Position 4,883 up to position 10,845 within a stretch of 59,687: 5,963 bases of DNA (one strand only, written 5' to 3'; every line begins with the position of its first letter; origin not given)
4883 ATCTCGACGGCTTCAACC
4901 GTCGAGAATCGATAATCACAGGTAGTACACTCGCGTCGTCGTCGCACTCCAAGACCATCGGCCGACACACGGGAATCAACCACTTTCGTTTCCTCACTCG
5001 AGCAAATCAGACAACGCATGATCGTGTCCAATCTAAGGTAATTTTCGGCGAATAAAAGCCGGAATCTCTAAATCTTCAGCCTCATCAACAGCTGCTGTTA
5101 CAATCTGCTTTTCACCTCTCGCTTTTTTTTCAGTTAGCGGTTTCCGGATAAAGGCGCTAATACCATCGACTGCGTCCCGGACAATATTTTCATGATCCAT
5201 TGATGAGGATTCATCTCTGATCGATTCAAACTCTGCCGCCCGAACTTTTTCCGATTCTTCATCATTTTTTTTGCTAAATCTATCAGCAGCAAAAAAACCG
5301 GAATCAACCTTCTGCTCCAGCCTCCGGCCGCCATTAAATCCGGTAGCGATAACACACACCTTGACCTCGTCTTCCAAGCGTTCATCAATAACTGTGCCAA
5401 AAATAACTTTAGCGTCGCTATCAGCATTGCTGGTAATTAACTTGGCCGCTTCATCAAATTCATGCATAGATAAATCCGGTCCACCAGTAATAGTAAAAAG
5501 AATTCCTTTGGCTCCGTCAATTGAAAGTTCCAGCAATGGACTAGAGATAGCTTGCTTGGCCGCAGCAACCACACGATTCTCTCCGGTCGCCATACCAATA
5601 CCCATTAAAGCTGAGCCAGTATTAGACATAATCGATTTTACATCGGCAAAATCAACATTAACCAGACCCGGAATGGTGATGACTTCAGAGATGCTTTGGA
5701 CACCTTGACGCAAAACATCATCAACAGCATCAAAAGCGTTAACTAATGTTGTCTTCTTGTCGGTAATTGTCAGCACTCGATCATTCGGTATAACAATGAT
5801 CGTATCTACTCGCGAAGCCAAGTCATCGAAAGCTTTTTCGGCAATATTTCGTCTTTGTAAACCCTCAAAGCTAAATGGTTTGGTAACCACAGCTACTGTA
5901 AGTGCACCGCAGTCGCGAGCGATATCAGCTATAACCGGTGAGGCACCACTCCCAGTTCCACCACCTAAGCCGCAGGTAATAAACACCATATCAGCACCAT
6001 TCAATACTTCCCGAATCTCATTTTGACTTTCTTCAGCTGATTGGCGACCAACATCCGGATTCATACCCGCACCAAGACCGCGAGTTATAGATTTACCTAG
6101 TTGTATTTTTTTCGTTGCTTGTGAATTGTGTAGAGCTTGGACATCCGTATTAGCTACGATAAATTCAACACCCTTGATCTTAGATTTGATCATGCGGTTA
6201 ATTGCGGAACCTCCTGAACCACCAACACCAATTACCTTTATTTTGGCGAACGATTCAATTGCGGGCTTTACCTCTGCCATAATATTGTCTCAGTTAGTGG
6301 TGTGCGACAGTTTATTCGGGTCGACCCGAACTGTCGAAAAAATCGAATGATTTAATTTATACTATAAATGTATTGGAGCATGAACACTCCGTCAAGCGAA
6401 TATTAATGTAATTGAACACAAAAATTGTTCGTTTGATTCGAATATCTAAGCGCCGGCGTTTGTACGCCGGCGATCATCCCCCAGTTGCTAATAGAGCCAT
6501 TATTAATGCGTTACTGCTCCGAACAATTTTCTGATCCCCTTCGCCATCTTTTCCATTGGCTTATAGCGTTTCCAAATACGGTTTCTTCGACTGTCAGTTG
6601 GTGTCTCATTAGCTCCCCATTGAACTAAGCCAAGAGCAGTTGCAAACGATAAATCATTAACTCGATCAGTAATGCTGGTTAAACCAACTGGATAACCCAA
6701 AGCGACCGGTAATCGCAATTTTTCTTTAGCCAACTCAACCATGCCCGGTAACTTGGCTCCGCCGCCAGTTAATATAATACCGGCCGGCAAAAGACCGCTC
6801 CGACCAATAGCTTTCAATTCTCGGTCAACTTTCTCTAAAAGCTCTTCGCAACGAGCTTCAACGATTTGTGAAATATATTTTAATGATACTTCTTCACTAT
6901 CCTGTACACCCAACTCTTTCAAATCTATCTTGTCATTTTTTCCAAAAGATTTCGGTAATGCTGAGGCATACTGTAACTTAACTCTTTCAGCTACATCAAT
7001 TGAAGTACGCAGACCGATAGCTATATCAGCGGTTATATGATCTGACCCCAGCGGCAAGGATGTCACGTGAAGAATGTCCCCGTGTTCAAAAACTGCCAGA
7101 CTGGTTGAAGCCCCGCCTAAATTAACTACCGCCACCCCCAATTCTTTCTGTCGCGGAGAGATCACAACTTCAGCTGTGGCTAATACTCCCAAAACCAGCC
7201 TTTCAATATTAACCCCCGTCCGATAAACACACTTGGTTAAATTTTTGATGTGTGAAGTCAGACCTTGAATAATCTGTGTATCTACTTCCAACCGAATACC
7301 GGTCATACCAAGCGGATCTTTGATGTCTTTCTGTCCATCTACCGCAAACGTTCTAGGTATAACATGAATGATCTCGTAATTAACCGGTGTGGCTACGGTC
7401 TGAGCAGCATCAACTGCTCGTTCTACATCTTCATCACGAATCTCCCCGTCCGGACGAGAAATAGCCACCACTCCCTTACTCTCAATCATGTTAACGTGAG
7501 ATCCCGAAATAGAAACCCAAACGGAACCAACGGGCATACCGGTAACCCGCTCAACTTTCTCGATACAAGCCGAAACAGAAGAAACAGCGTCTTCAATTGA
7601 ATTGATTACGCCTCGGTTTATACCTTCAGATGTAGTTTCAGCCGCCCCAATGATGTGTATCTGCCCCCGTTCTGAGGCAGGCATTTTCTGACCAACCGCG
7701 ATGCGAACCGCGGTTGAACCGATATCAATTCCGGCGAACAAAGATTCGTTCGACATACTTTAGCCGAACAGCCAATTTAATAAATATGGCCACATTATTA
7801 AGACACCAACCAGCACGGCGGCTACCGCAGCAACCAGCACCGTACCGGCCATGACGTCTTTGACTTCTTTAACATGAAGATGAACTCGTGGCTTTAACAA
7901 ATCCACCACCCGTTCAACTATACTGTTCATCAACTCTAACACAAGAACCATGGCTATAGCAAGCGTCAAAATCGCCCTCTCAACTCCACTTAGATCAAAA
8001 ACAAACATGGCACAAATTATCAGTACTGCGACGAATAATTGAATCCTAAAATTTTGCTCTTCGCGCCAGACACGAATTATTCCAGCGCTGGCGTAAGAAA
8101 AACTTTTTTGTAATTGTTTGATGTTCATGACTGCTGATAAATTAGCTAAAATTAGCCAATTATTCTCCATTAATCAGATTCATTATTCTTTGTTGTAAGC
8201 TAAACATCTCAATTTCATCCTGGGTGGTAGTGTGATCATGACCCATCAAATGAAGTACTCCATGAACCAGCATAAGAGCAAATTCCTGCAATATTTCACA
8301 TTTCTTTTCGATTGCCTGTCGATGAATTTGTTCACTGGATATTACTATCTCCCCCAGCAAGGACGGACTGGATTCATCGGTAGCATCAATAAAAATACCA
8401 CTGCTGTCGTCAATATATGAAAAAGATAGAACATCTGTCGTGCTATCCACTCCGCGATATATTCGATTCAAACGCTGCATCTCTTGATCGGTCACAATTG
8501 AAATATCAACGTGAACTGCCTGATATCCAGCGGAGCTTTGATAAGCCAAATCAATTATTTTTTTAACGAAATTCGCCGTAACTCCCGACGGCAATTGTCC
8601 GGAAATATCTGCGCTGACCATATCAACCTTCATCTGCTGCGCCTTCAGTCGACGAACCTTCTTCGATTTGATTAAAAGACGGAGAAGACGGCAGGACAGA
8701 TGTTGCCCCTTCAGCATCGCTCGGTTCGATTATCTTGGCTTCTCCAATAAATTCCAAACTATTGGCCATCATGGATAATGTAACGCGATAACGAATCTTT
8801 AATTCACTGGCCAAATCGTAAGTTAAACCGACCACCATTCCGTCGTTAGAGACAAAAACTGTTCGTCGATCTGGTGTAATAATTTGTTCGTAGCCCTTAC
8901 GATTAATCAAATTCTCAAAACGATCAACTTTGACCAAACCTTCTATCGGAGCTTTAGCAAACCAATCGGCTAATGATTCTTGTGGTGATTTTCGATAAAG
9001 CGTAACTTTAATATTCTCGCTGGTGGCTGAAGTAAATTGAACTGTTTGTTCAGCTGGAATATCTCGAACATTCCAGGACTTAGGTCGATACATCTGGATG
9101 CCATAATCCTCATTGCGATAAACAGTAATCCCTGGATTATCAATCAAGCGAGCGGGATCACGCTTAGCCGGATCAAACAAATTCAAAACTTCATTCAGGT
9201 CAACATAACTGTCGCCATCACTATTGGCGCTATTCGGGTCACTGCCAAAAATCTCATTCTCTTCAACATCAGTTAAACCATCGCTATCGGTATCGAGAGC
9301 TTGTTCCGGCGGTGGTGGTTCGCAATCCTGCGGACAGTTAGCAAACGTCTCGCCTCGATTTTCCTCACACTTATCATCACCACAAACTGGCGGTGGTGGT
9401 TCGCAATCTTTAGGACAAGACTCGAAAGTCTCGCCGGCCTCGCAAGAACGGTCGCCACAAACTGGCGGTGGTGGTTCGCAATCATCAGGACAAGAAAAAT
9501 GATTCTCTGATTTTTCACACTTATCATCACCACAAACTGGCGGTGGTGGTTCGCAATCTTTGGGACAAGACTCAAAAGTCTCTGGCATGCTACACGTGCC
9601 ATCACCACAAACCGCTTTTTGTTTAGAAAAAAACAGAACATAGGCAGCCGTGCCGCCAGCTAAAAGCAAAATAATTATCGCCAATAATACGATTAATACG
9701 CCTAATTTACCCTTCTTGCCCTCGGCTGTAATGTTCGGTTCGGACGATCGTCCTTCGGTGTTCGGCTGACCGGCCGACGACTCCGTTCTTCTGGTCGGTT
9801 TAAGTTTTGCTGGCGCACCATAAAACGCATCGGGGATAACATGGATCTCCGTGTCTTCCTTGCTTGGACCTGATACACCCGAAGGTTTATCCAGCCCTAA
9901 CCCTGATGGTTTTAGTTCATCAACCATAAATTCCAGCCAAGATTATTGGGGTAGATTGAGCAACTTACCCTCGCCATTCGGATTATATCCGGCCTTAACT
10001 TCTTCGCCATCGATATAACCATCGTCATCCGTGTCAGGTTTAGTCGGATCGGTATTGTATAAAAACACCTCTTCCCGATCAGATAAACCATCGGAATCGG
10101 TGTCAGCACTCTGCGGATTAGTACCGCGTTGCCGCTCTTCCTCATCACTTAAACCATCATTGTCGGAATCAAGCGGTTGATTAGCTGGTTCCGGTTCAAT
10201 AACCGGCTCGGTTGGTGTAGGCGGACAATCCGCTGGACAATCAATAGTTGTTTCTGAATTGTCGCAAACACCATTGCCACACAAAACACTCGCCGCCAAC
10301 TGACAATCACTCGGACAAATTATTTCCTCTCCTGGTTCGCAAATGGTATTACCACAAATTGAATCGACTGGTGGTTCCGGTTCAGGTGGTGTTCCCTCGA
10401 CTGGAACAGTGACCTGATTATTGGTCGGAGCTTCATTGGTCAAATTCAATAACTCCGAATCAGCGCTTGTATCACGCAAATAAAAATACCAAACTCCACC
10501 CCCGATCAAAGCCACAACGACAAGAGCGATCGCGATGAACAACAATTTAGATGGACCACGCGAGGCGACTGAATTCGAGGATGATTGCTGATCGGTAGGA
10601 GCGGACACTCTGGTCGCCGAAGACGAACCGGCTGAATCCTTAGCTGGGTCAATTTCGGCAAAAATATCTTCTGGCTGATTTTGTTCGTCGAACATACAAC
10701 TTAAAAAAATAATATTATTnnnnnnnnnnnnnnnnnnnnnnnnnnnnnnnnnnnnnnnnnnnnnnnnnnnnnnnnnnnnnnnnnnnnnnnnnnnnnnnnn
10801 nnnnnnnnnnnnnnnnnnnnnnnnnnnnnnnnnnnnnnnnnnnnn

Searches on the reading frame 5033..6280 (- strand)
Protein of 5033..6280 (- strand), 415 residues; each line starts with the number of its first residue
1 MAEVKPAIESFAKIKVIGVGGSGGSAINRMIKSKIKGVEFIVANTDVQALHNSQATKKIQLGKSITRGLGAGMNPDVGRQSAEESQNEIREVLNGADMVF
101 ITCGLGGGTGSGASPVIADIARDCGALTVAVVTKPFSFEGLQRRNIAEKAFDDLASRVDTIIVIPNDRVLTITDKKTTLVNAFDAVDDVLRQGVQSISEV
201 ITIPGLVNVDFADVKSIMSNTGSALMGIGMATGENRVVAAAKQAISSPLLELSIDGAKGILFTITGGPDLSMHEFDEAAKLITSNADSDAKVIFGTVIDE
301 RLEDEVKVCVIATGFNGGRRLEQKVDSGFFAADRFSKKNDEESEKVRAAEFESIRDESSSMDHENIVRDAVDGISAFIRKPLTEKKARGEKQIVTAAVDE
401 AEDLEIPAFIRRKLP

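Call 8: search_protein_families(library=pfam, proteins=[window:5033-6280:-], max_evalue=0.001)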
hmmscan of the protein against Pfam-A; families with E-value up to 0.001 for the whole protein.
window:5033-6280:- (415 aa): 3 families
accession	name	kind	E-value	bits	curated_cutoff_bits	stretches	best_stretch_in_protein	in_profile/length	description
PF00091.31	Tubulin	-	2.9e-48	165.1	33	1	13-173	1-189/190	Tubulin/FtsZ family, GTPase domain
PF12327.13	FtsZ_C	-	1.2e-35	122.1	27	1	222-315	1-94/95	FtsZ family, C-terminal domain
PF13809.12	Tubulin_2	-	0.00023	21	27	0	70-123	116-188/356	Tubulin like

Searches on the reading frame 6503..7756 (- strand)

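Call 8: search_protein_families(library=pfam, proteins=[window:6503-7756:-], max_evalue=0.001)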
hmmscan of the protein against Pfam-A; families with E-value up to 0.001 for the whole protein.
window:6503-7756:- (417 aa): 4 families
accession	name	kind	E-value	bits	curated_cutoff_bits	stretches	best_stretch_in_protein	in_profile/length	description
PF14450.12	FtsA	-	2.4e-34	118.9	31.8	1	209-376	1-127/127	Cell division protein FtsA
PF02491.25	SHS2_FTSA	-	1.8e-27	95.9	25.4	1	85-163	1-78/79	SHS2 domain inserted in FTSA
PF06723.19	MreB_Mbl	-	6e-11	42.2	27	1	205-353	144-303/327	MreB/Mbl protein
PF11104.14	PilM_2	-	7.7e-10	38.7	27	0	199-271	173-243/340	Type IV pilus assembly protein PilM;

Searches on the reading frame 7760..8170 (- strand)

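Call 8: search_protein_families(library=pfam, proteins=[window:7760-8170:-], max_evalue=0.001)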
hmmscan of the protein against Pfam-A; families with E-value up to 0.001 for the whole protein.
window:7760-8170:- (136 aa): 1 family
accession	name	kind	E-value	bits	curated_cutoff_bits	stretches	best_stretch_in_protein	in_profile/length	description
PF01219.24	DAGK_prokar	-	6.8e-31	106.6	22.3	1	26-126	2-102/102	Prokaryotic diacylglycerol kinase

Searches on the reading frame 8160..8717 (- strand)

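Call 8: search_protein_families(library=pfam, proteins=[window:8160-8717:-], max_evalue=0.001)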
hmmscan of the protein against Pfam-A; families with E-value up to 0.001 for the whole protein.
window:8160-8717:- (185 aa): 1 family
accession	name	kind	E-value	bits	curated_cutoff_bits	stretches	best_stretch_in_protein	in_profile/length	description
PF02130.23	YbeY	-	1.3e-33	116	25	1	49-180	9-127/129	Endoribonuclease YbeY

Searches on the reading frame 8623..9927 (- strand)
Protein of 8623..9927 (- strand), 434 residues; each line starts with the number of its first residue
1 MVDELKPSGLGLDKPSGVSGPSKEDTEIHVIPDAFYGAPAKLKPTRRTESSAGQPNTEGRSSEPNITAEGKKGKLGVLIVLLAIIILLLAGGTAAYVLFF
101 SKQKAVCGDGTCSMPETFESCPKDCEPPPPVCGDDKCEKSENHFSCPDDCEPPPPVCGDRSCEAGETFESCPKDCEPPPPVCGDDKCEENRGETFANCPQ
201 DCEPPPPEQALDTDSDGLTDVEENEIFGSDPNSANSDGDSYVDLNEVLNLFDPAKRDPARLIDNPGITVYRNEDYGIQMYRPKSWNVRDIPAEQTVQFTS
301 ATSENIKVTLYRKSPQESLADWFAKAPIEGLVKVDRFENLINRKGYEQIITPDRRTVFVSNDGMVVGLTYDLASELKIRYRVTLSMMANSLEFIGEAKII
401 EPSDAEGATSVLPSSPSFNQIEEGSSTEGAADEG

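Call 6: search_protein_families(library=pfam, proteins=[window:8623-9927:-], max_evalue=0.01)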
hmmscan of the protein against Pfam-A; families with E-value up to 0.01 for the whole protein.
window:8623-9927:- (434 aa): 1 family
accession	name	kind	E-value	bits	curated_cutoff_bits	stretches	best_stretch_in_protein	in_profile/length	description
PF18884.5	TSP3_bac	-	7e-05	23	25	1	212-234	1-22/22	Bacterial TSP3 repeat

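Call 81: search_protein_families(library=ncbifam, proteins=[window:8623-9927:-], max_evalue=0.001)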
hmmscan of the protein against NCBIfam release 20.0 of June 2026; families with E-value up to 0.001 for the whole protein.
window:8623-9927:- (434 aa): 0 families

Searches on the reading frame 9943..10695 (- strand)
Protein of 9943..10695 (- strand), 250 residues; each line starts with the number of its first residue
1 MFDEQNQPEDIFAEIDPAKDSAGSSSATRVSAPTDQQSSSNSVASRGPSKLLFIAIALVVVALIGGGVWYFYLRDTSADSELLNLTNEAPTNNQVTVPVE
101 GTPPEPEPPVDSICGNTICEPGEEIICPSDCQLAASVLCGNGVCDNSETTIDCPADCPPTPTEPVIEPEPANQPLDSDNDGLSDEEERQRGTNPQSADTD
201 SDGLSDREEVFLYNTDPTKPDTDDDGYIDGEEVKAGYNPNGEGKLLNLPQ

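Call 6: search_protein_families(library=pfam, proteins=[window:9943-10695:-], max_evalue=0.01)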
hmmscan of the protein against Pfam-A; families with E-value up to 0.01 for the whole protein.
window:9943-10695:- (250 aa): 2 families
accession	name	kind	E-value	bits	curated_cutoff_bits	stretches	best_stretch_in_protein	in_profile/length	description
PF18884.5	TSP3_bac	-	8.8e-21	73.9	25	3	176-196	1-21/22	Bacterial TSP3 repeat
PF14155.11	DUF4307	-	0.0024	18.1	27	1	50-107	3-60/111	Domain of unknown function (DUF4307)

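Call 81: search_protein_families(library=ncbifam, proteins=[window:9943-10695:-], max_evalue=0.001)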
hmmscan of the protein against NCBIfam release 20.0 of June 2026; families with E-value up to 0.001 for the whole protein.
window:9943-10695:- (250 aa): 1 family
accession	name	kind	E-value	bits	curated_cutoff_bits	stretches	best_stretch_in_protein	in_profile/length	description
NF033765.2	gliding_CglD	equivalog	2.5e-06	25.6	400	1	169-234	172-242/1124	adventurous gliding motility lipoprotein CglD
